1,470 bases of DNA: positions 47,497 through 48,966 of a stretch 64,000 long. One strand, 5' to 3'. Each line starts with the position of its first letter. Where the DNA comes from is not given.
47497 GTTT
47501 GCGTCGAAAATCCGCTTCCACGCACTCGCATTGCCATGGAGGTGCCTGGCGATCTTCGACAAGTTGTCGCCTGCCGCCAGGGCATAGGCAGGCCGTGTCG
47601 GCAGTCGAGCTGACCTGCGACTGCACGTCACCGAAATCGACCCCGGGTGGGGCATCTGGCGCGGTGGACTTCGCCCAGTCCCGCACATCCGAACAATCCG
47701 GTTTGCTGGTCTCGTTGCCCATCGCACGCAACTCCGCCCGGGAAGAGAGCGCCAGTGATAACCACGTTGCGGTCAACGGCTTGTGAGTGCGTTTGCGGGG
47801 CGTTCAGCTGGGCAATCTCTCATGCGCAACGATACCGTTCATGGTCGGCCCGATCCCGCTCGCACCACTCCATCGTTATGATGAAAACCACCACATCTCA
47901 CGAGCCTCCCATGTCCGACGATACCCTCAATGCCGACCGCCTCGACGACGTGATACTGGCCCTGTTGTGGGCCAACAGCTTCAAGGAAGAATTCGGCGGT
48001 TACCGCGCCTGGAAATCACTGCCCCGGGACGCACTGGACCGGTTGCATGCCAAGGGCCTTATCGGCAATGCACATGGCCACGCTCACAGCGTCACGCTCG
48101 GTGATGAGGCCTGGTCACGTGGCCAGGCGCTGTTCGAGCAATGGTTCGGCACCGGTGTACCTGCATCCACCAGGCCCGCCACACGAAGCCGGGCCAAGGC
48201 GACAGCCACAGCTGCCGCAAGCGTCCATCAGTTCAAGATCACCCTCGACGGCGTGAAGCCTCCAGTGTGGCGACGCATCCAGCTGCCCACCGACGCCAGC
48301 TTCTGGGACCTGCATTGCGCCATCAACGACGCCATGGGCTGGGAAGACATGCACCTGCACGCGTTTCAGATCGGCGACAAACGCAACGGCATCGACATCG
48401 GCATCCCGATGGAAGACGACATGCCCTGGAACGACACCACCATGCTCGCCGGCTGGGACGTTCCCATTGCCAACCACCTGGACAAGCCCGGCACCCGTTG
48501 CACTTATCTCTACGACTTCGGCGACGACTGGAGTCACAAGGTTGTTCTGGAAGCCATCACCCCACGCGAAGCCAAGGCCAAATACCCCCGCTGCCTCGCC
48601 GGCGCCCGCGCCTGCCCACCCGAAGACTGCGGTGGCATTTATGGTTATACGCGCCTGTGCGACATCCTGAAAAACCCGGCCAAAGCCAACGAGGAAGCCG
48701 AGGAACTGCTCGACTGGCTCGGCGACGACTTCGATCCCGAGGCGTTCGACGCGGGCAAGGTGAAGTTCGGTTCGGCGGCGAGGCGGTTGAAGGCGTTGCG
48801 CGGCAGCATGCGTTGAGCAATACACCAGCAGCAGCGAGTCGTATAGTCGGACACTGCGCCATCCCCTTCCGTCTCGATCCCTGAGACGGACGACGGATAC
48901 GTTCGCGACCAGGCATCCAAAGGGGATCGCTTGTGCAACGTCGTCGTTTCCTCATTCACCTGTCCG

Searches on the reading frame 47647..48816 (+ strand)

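Call 92: search_protein_families(library=pfam, proteins=[window:47647-48816:+], max_evalue=0.001)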
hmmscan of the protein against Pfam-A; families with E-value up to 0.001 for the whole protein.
window:47647-48816:+ (389 aa): 2 families
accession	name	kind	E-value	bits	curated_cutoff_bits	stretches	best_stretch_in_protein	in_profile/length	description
PF07929.16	PRiA4_ORF3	-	3.2e-61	206.5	26.6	1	193-369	2-171/173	Plasmid pRiA4b ORF-3-like protein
PF20008.5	DUF6429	-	5.9e-18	64.8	31.6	1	96-168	2-70/71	Domain of unknown function (DUF6429)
